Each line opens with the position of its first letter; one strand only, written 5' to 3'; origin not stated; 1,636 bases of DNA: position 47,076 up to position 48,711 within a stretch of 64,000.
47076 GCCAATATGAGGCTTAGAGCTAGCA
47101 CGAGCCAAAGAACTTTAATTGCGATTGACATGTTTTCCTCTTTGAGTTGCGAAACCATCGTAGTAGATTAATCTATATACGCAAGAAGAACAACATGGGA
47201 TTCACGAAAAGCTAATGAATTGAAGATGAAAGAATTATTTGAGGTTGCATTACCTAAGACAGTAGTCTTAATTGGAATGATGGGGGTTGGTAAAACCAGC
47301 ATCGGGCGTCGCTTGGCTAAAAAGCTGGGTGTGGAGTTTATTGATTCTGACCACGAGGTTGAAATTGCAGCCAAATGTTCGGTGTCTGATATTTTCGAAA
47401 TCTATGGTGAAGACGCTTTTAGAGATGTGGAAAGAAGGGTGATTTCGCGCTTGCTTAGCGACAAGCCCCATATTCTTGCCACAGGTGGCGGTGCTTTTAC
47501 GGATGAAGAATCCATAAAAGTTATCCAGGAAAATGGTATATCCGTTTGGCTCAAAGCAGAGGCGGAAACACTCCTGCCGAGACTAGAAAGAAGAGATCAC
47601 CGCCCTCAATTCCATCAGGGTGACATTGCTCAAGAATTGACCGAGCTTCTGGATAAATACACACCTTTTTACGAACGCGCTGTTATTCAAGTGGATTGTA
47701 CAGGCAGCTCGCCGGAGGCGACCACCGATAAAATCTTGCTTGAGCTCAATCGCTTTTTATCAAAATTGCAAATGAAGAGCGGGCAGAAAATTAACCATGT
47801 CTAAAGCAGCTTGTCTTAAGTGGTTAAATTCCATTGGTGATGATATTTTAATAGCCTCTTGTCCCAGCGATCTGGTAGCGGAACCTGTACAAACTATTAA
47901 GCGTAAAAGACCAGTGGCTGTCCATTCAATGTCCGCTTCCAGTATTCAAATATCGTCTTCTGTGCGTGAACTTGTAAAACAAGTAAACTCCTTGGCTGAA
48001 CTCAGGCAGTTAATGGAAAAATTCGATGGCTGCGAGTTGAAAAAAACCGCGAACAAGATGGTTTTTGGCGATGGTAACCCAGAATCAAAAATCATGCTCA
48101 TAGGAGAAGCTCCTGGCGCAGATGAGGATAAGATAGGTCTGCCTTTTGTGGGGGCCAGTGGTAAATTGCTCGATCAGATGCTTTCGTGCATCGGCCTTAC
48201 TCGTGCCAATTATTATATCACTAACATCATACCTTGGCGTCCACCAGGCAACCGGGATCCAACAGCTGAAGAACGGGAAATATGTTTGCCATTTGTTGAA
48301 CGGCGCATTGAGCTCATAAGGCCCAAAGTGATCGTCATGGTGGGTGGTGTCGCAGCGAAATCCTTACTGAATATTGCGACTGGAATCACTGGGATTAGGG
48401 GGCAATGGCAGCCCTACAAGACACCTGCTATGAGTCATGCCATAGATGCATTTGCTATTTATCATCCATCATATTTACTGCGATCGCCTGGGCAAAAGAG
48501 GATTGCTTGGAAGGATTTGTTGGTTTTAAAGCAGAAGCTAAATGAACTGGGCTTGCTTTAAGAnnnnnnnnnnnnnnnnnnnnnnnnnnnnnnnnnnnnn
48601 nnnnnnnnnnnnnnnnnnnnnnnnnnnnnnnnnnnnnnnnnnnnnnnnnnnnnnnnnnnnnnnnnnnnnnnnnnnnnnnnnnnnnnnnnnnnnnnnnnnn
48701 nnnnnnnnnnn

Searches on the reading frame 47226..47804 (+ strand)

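Call 79: search_protein_families(library=pfam, proteins=[window:47226-47804:+], max_evalue=0.001)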
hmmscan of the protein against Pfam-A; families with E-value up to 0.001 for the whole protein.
window:47226-47804:+ (192 aa): 8 families
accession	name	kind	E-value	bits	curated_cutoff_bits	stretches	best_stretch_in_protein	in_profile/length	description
PF01202.28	SKI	-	5.2e-44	150.6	22.1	1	19-174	1-158/159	Shikimate kinase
PF13238.12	AAA_18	-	1.4e-08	35.6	29.4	1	13-127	1-115/128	AAA domain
PF13671.12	AAA_33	-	1.3e-05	25.9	27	1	13-125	2-120/143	AAA domain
PF13189.12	Cytidylate_kin2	-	3e-05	24.7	28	1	18-54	7-43/176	Cytidylate kinase-like family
PF00004.35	AAA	-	7.6e-05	23.6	21.2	0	13-42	1-30/131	ATPase family associated with various cellular activities (AAA)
PF13191.12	AAA_16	-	0.00012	23.1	32.6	1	11-121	25-104/167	AAA ATPase domain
PF13401.12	AAA_22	-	0.00017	22.3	27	0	13-58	8-52/130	AAA domain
PF01712.25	dNK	-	0.00044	20.5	27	0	17-40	5-28/203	Deoxynucleoside kinase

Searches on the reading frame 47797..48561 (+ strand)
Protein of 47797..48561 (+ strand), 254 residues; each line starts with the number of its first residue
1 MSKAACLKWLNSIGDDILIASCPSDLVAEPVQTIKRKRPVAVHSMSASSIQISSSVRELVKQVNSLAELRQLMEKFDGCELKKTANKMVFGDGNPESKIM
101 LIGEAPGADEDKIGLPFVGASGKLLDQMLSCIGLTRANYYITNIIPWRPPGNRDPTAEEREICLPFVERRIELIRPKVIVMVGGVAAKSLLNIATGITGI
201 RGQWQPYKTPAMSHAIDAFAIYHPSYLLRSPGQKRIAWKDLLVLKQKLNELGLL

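Call 79: search_protein_families(library=pfam, proteins=[window:47797-48561:+], max_evalue=0.001)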
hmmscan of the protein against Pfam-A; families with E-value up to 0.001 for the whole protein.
window:47797-48561:+ (254 aa): 1 family
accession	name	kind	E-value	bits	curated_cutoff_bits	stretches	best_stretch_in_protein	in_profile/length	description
PF03167.25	UDG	-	3.2e-37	128.2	24.3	1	90-241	1-140/141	Uracil DNA glycosylase superfamily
